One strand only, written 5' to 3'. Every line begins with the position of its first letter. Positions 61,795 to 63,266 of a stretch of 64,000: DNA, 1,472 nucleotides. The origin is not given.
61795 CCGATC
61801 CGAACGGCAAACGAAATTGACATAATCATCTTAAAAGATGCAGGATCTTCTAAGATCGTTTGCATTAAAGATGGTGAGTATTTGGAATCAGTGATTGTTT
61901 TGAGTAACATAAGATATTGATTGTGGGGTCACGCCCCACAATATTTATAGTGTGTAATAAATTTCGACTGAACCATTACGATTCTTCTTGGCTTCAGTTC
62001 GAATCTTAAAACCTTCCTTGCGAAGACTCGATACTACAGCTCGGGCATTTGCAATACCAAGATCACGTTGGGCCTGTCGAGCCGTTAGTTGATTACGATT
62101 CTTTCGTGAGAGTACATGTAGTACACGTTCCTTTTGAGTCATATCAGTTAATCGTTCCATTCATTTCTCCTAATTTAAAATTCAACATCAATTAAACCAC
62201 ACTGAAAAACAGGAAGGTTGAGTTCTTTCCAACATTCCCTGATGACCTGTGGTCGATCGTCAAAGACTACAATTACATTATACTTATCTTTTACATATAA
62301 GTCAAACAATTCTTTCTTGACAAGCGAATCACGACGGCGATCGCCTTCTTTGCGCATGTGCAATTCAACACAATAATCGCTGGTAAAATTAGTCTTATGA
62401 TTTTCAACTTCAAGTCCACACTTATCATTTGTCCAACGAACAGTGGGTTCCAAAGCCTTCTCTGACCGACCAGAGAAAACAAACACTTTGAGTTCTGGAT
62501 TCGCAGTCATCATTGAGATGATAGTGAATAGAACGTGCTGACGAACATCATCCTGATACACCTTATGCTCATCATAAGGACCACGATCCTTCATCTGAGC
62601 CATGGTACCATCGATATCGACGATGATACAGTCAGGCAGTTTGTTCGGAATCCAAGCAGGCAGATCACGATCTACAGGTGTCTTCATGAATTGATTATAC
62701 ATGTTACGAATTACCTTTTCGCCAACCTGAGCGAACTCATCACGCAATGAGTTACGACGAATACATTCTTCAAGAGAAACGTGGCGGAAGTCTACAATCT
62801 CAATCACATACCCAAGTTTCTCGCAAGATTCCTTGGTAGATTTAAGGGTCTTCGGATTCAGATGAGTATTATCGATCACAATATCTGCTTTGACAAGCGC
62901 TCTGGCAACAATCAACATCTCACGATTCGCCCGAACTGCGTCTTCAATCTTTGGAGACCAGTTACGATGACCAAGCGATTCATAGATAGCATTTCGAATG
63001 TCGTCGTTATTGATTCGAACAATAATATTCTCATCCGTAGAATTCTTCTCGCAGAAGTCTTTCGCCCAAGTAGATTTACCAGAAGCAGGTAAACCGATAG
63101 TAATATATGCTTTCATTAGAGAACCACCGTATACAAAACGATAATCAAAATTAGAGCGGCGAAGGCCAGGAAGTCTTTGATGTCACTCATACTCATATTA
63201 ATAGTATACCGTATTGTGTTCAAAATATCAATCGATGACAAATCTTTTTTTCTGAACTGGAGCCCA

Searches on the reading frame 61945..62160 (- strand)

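Call 58: search_protein_families(library=pfam, proteins=[window:61945-62160:-], max_evalue=0.01)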
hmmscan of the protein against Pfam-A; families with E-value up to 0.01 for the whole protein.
window:61945-62160:- (71 aa): 1 family
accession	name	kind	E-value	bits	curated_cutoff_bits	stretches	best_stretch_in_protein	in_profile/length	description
PF14090.12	HTH_39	-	6.1e-09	36.1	21.3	1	8-61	1-52/70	Winged helix-turn-helix domain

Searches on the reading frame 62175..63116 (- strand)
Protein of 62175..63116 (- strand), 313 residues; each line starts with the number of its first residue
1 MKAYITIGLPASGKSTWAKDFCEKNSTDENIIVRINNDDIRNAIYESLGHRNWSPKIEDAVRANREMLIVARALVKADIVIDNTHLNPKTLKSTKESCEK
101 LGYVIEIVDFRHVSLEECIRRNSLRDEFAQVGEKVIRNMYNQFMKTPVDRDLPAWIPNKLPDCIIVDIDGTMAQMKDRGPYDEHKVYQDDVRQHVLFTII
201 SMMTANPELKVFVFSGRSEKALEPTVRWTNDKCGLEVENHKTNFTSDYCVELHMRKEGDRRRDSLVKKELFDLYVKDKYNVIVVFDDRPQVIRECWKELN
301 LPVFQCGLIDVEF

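Call 59: search_protein_families(library=pfam, proteins=[window:62175-63116:-], max_evalue=0.01)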
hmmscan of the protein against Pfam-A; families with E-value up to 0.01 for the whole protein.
window:62175-63116:- (313 aa): 5 families
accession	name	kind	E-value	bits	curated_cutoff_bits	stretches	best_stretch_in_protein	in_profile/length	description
PF25109.1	HAD_PNKP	-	3.3e-36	125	27.6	1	161-306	1-138/143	Polynucleotide kinase PNKP phosphatase domain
PF13671.12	AAA_33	-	6.9e-17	62.5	27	1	5-143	3-140/143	AAA domain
PF06414.18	Zeta_toxin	-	8.7e-08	32.3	22.3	1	3-108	18-127/199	Zeta toxin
PF08433.16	KTI12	-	6.8e-06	26.2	22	1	5-143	5-137/271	Chromatin associated protein KTI12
PF01583.26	APS_kinase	-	0.0086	16.6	21.1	0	7-122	8-118/152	Adenylylsulphate kinase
